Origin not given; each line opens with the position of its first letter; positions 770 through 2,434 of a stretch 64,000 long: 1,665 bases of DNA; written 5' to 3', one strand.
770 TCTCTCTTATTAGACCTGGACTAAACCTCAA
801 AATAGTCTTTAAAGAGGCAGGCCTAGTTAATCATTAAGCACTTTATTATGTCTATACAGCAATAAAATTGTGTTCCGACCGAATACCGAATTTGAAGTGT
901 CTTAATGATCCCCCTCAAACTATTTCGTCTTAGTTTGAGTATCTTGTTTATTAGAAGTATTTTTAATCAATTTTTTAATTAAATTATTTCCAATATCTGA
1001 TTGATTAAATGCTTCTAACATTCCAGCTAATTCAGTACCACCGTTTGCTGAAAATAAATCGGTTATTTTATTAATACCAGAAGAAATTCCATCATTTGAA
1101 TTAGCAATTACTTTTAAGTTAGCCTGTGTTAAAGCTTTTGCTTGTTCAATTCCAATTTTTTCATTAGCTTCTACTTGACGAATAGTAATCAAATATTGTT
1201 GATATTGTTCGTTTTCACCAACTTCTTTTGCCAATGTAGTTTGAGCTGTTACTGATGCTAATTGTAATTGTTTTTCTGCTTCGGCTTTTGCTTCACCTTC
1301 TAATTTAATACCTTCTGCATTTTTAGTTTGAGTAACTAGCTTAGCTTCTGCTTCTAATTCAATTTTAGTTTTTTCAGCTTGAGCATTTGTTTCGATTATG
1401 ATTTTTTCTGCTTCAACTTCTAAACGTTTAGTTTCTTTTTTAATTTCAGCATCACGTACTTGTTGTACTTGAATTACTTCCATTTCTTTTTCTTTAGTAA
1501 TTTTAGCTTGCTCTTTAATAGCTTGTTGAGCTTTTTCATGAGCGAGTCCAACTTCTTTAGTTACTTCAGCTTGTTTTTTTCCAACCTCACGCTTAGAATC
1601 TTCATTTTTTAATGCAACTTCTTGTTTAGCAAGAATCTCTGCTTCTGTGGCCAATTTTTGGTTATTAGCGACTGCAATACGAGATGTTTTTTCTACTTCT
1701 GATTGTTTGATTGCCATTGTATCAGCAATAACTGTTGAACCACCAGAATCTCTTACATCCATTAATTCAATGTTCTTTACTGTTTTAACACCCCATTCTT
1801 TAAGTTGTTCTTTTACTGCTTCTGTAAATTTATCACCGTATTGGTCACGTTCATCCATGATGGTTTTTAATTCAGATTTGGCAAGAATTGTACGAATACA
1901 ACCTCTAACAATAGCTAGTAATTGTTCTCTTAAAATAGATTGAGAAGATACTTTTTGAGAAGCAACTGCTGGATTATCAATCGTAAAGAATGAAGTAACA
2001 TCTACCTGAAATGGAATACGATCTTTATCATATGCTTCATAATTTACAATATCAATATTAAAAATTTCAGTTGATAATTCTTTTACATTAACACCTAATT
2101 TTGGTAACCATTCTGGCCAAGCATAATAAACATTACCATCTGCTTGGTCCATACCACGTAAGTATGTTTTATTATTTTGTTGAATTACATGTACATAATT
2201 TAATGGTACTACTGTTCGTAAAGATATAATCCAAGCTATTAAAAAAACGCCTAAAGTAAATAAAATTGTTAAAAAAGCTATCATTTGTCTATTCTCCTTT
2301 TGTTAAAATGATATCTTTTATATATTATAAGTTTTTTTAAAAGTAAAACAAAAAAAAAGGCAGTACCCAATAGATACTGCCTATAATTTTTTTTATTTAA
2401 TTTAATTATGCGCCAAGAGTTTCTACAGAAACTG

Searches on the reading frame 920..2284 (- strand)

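Call 4: search_protein_families(library=pfam, proteins=[window:920-2284:-], max_evalue=0.01)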
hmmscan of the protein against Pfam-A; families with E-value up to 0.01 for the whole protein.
window:920-2284:- (454 aa): 1 family
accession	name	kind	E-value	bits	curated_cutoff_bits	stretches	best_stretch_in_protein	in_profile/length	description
PF01145.31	Band_7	-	4.2e-13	50.2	23.6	1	29-209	6-175/176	SPFH domain / Band 7 family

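Call 6: search_protein_families(library=phrogs, proteins=[window:920-2284:-], max_evalue=0.001)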
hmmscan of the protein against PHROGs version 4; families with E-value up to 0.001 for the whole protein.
window:920-2284:- (454 aa): 0 families
